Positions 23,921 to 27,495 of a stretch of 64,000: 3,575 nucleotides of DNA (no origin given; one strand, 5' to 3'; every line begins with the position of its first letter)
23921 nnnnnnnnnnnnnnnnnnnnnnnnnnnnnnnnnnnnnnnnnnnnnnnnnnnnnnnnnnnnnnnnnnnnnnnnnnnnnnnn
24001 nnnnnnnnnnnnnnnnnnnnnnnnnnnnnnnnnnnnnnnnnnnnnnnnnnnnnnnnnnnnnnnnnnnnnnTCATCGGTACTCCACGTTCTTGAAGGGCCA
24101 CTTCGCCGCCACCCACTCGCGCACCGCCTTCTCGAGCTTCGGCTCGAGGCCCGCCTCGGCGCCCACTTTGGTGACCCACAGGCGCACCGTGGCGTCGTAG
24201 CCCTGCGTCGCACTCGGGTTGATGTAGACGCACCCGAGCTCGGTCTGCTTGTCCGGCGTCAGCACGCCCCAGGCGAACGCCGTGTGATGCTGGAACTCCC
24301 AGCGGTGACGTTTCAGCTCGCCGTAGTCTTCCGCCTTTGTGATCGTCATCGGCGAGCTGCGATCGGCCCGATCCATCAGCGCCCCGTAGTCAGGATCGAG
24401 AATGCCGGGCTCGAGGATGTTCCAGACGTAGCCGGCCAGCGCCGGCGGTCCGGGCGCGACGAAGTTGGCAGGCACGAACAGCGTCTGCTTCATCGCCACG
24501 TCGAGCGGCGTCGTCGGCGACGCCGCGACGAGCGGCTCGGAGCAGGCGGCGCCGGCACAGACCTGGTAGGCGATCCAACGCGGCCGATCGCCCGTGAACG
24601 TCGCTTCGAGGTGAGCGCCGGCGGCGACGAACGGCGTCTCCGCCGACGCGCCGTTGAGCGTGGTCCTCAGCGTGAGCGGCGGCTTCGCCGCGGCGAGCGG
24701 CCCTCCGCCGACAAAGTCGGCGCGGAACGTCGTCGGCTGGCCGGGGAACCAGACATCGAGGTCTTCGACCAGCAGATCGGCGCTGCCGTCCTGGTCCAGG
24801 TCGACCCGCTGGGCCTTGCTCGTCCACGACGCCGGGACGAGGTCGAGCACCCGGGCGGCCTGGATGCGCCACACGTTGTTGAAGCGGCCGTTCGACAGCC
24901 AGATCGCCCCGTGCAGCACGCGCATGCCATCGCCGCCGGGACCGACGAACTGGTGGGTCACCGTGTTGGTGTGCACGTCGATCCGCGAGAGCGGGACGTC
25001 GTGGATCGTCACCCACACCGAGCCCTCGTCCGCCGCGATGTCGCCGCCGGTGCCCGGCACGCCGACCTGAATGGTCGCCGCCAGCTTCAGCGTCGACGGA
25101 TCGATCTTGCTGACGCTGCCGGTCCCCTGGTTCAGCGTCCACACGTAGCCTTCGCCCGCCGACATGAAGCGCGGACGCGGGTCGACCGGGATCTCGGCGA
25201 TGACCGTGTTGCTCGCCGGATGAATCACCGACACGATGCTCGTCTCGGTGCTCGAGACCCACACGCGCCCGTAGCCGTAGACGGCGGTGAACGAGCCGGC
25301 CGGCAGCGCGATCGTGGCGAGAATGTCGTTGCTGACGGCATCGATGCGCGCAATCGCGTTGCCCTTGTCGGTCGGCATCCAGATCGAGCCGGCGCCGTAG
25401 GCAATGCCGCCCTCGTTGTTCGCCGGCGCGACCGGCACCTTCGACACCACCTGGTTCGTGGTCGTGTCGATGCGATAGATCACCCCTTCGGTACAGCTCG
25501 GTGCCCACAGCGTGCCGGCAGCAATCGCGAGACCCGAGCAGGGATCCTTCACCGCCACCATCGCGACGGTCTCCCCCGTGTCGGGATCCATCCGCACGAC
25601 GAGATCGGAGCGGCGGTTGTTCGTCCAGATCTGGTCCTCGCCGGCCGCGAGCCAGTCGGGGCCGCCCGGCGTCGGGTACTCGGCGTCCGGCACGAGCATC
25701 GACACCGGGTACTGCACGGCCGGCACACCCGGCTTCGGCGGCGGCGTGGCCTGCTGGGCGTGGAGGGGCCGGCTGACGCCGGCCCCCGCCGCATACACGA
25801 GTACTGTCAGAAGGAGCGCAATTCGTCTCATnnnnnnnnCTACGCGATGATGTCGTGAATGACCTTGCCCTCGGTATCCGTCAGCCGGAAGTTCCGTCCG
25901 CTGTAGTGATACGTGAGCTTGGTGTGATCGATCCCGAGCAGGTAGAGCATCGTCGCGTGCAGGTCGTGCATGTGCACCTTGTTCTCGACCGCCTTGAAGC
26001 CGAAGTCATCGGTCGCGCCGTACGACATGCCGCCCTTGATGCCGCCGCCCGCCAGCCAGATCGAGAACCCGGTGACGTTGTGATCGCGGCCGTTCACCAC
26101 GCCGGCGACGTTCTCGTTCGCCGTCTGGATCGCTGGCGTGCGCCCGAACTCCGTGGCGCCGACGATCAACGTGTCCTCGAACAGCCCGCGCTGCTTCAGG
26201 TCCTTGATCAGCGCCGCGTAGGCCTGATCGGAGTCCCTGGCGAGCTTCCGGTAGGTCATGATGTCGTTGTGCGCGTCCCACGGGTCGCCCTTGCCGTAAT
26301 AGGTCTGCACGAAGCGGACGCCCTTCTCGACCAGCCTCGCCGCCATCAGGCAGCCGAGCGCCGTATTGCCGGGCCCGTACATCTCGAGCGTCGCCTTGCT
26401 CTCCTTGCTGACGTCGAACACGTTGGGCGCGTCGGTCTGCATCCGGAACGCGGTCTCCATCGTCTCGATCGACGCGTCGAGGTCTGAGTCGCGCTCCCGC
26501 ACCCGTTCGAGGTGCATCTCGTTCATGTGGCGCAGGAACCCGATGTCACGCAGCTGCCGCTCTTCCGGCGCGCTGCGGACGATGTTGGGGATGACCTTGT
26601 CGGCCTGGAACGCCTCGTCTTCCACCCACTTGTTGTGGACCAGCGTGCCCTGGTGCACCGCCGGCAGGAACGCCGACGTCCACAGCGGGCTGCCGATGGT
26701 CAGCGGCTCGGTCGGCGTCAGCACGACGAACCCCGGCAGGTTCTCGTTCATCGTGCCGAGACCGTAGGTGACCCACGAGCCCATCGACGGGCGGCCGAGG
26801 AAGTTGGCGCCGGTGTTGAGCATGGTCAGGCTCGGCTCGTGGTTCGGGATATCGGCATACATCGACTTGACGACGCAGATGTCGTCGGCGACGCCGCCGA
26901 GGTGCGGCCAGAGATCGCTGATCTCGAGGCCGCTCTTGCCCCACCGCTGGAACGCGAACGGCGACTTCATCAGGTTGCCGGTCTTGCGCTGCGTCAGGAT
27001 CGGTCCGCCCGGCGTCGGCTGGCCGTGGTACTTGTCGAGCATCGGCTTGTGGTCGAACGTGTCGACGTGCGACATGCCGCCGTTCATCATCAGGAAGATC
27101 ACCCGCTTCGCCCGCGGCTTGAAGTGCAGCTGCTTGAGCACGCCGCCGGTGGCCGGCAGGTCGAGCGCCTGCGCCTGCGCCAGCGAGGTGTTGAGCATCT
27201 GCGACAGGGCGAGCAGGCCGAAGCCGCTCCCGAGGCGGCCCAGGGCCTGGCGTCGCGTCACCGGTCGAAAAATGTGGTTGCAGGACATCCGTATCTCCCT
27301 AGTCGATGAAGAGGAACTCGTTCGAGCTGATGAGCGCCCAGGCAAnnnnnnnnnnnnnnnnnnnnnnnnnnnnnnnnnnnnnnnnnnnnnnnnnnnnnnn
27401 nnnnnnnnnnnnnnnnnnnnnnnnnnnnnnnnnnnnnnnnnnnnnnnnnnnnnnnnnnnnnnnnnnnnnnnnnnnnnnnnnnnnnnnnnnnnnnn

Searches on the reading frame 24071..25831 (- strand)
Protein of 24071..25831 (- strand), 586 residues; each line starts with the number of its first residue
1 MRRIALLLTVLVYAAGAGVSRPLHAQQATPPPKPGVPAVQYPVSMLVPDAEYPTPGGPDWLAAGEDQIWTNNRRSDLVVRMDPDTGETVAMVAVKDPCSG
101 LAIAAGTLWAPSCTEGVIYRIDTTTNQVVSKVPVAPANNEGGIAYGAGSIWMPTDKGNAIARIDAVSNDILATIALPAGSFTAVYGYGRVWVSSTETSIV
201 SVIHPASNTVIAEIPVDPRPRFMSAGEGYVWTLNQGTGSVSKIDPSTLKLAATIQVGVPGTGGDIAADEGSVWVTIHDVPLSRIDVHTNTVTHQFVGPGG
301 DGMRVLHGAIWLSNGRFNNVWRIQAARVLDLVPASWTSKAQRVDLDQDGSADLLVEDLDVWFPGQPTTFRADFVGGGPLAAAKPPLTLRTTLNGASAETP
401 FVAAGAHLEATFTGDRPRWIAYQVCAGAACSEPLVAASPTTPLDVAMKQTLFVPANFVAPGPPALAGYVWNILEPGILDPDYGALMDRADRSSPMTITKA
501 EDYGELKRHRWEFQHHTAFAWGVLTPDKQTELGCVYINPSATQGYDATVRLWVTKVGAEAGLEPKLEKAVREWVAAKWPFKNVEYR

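Call 37: search_protein_families(library=pfam, proteins=[window:24071-25831:-], max_evalue=0.00001)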
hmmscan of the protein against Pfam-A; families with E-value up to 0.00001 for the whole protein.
window:24071-25831:- (586 aa): 3 families
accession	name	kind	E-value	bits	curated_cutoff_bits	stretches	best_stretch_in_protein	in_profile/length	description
PF21959.2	DUF6923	-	1.4e-11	45.1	27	0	71-147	104-179/234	Repeat of unknown function (DUF6923)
PF16819.11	DUF5074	-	5.9e-08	32.6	27.2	0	191-251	157-219/353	Domain of unknown function (DUF5074)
PF24684.1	Vgb_lyase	-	8.7e-06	25.2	50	0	57-246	14-210/290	Virginiamycin B lyase family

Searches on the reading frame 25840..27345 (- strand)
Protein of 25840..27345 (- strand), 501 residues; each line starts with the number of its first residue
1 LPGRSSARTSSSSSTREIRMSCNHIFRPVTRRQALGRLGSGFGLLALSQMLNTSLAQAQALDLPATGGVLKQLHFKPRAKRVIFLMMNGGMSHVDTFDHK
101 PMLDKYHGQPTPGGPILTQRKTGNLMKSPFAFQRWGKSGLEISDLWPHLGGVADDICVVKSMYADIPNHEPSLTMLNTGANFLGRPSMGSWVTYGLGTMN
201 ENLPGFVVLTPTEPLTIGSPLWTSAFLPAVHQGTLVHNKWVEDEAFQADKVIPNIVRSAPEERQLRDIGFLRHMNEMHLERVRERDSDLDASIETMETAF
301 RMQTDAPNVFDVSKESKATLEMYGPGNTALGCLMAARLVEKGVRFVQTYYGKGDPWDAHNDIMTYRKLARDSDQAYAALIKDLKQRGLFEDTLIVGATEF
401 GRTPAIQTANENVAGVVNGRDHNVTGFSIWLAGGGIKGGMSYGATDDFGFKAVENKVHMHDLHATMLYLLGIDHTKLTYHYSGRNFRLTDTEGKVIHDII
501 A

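Call 37: search_protein_families(library=pfam, proteins=[window:25840-27345:-], max_evalue=0.00001)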
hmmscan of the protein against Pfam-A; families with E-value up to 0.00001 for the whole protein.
window:25840-27345:- (501 aa): 1 family
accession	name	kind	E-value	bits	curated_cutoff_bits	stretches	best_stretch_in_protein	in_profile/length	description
PF07394.17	DUF1501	-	6.8e-137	457.2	27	1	79-500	1-390/390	Protein of unknown function (DUF1501)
